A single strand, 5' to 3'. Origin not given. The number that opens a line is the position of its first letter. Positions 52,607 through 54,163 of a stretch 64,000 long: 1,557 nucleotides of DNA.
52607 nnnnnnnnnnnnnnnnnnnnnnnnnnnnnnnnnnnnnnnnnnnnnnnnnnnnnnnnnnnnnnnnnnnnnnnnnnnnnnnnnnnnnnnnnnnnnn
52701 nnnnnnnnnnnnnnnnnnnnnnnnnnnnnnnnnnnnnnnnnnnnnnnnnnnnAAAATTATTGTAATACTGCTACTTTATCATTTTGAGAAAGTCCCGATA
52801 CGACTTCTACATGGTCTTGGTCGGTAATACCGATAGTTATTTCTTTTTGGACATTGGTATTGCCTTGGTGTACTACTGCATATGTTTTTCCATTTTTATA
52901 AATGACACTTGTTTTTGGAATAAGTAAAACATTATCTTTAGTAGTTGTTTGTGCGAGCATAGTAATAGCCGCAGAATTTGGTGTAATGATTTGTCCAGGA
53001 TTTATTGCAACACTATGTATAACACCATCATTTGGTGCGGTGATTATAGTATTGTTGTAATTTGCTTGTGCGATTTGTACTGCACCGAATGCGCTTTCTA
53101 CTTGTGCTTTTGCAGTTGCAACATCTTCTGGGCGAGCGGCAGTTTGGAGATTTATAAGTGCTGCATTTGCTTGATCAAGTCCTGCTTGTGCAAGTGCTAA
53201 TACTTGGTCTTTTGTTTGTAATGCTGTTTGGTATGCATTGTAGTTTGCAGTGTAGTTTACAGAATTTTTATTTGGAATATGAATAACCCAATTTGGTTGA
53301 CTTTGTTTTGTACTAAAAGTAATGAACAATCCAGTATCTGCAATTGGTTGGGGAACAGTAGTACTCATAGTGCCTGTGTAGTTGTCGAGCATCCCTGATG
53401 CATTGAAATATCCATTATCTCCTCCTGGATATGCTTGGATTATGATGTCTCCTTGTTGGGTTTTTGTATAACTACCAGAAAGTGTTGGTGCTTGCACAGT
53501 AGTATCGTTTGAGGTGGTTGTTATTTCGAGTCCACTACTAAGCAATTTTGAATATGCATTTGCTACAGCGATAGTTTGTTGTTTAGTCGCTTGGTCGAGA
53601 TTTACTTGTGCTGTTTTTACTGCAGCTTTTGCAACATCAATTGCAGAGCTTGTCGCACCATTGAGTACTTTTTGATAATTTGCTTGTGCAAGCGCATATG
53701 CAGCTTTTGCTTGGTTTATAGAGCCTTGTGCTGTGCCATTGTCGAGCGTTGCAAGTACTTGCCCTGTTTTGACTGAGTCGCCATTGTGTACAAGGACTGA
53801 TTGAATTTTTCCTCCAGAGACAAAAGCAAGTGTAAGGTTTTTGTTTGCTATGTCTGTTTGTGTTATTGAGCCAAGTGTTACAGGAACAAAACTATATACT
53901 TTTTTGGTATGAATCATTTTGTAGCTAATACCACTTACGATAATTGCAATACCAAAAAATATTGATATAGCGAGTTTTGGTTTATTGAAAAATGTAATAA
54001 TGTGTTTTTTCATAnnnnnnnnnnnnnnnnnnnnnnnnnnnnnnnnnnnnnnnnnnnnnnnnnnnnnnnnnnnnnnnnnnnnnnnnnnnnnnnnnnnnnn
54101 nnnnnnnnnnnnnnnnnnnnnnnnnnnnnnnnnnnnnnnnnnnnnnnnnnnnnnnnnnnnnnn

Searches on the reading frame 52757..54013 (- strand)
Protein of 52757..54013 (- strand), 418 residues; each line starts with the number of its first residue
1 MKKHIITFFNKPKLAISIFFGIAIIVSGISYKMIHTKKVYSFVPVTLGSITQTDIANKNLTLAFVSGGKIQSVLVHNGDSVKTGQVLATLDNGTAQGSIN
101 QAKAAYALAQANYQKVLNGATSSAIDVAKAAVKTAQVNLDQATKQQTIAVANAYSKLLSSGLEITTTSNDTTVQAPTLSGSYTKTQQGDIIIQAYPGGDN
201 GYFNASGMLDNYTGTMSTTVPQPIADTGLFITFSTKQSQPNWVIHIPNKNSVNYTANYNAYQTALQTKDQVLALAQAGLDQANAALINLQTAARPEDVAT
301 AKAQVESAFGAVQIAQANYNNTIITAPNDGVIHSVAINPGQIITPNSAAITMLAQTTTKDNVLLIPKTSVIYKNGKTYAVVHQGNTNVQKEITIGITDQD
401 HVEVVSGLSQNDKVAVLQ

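Call 48: search_protein_families(library=pfam, proteins=[window:52757-54013:-], max_evalue=0.0001)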
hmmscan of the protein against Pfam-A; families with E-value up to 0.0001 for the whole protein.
window:52757-54013:- (418 aa): 3 families
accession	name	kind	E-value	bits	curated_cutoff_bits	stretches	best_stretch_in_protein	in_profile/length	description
PF13533.13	Biotin_lipoyl_2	-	4.9e-08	33.1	29.8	1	66-91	7-32/32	Biotin-lipoyl like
PF00364.28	Biotin_lipoyl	-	1.6e-06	28.3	22.1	0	68-90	51-73/73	Biotin-requiring enzyme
PF13437.12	HlyD_3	-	7.4e-05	23.9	22.2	0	324-356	2-34/106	HlyD family secretion protein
